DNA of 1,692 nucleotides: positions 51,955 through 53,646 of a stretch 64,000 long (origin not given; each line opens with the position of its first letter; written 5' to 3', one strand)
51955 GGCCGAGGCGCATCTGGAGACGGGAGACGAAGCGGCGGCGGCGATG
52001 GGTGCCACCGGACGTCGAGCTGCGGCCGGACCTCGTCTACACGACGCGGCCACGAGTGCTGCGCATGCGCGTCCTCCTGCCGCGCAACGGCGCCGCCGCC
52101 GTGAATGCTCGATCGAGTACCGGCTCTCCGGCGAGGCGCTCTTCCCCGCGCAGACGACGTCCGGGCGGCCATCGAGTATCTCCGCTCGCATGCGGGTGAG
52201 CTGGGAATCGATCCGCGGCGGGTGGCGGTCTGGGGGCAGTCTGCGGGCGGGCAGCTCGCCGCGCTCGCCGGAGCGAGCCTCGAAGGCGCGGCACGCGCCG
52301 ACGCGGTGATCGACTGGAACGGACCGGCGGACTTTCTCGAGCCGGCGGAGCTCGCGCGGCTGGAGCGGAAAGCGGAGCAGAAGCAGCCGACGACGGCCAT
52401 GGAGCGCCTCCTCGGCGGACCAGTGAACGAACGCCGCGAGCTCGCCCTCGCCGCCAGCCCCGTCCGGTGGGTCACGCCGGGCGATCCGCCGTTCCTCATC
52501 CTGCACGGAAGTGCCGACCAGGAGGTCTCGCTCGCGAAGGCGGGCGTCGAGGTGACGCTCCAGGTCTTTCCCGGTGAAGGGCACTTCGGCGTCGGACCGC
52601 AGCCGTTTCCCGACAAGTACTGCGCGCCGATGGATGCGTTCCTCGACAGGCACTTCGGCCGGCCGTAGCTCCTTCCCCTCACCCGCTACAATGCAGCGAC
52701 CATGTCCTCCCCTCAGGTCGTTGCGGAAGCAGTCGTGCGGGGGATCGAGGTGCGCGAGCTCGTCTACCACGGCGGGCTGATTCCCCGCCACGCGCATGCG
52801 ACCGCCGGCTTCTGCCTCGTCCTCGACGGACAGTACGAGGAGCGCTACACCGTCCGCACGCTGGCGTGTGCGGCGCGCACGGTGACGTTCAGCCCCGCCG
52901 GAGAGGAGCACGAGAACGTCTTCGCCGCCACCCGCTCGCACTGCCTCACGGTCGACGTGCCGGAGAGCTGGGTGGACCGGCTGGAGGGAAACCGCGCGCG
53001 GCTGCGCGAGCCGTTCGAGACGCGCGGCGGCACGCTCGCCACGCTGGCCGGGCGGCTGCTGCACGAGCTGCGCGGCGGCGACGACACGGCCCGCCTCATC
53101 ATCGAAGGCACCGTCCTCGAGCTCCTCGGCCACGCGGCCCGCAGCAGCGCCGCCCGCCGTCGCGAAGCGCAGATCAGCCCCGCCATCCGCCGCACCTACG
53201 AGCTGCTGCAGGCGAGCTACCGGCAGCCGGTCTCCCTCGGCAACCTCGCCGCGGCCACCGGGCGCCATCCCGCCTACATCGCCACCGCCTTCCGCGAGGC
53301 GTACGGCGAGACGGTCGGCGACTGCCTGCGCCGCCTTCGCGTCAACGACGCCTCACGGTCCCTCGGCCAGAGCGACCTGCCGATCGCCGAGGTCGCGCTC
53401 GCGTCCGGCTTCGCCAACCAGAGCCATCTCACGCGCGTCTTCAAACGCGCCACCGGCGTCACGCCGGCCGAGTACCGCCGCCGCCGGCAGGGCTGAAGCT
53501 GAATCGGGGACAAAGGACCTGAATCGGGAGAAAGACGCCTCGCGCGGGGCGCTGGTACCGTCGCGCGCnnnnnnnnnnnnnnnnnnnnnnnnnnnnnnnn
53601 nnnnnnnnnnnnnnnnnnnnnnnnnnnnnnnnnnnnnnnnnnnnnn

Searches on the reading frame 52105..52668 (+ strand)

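Call 10: search_protein_families(library=ncbifam, proteins=[window:52105-52668:+], max_evalue=0.001)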
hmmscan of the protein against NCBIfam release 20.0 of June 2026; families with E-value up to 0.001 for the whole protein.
window:52105-52668:+ (187 aa): 8 families
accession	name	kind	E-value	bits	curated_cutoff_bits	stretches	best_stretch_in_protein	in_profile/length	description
NF052354.1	EstLipQMycob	equivalog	1.2e-09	37.3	700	1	18-146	218-349/418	esterase LipQ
NF058653.1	LipP1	equivalog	1e-07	31.1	350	1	16-55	122-161/300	LipP1 family hormone-sensitive lipase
NF033149.0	CHL_hydrolase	equivalog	2.2e-06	26.8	500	1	17-54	127-164/310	chloramphenicol hydrolase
NF041902.1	pecacetest_PaeX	equivalog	4.2e-06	26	550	1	14-61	128-174/318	pectin acetylesterase PaeX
NF050058.1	e_dPHAscl_type1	hypoth_equivalog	8.2e-06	25.5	150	1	21-146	87-197/276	extracellular catalytic domain type 1 short-chain-length polyhydroxyalkanoate depolymerase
NF041556.1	tannase_B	equivalog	8.2e-06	25.3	300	1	18-60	135-177/463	subtype B tannase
NF041555.1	tannase_A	equivalog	0.00014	20.6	550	1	16-58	179-221/619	subtype A tannase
NF052620.1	AryltfaseLP1002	equivalog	0.00048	19.6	300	0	18-54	86-122/265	lp_1002 family arylesterase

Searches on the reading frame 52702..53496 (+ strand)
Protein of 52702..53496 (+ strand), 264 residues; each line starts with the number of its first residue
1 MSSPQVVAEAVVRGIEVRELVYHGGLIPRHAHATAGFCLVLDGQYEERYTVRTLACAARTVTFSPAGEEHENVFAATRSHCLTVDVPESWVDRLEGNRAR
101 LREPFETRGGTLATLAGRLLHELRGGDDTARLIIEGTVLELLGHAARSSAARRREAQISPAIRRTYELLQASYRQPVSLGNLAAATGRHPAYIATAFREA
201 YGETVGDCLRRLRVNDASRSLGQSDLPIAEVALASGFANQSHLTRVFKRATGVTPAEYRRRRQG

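Call 9: search_protein_families(library=pfam, proteins=[window:52702-53496:+], max_evalue=0.001)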
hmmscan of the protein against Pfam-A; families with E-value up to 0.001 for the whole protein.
window:52702-53496:+ (264 aa): 3 families
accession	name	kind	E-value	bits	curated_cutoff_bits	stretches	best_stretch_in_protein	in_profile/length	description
PF12833.13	HTH_18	-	2.3e-22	79.5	33.6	1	182-261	1-80/80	Helix-turn-helix domain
PF00165.29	HTH_AraC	-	1.3e-15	57.5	26.6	1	223-260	6-42/42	Bacterial regulatory helix-turn-helix proteins, AraC family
PF02311.25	AraC_binding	-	0.00012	22.3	21.1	1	16-142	5-135/135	AraC-like ligand binding domain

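Call 10: search_protein_families(library=ncbifam, proteins=[window:52702-53496:+], max_evalue=0.001)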
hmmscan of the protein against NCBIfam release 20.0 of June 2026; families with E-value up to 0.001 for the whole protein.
window:52702-53496:+ (264 aa): 26 families (the best 25 are shown)
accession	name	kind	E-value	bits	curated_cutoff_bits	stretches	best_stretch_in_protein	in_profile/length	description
NF047455.1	TF_Staph_AryK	equivalog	1.8e-14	53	850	1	131-263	124-260/759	transcriptional regulator AryK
NF007860.0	PRK10572.1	equivalog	2.1e-12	46.5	208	1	146-262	169-285/292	arabinose operon transcriptional regulator AraC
NF007584.0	PRK10219.1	equivalog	6.2e-12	45.8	174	1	167-261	12-106/107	superoxide response transcriptional regulator SoxS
NF011701.0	PRK15121.1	equivalog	2.6e-11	43.6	426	1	162-261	7-106/289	MDR efflux pump AcrAB transcriptional activator RobA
NF006902.0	PRK09393.1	equivalog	2.8e-11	43.2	425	1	162-262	222-322/327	transcriptional regulator FtrA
NF012228.1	RobA_TF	equivalog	3.3e-11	43.2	380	1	167-261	10-104/286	MDR efflux pump AcrAB transcriptional activator RobA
NF047788.1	TransRegPocR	equivalog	3.3e-11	43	500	1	152-262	181-291/296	transcriptional regulator PocR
NF007633.0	PRK10296.1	equivalog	6.8e-11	42.2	264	1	178-261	191-274/280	transcriptional regulator ChbR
NF049932.1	TranspRegBtr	equivalog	8.1e-11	41.1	900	1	150-262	154-266/531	bacillibactin transport transcriptional regulator Btr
NF012144.2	ramA_TF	equivalog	1.2e-10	41.8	180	1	167-262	12-107/108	RamA family antibiotic efflux transcriptional regulator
NF007693.0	PRK10371.1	equivalog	4.4e-10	39.2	253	1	161-261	199-299/309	transcriptional regulator MelR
NF010025.2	PRK13500.1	equivalog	5.7e-10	39.2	525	1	164-262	180-278/282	HTH-type transcriptional activator RhaR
NF040475.1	chlor_reg_RclR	equivalog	1.1e-09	38.1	400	1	174-262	191-279/284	reactive chlorine-specific transcriptional regulator RclR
NF041686.2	ant_diox_reg_AndR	equivalog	3e-09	36.9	350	1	137-261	190-320/321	anthranilate 1,2-dioxygenase regulatory protein AndR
TIGR04094.1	adjacent_YSIRK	equivalog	5.5e-09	35.5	200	1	154-259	279-383/383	YSIRK-targeted surface antigen transcriptional regulator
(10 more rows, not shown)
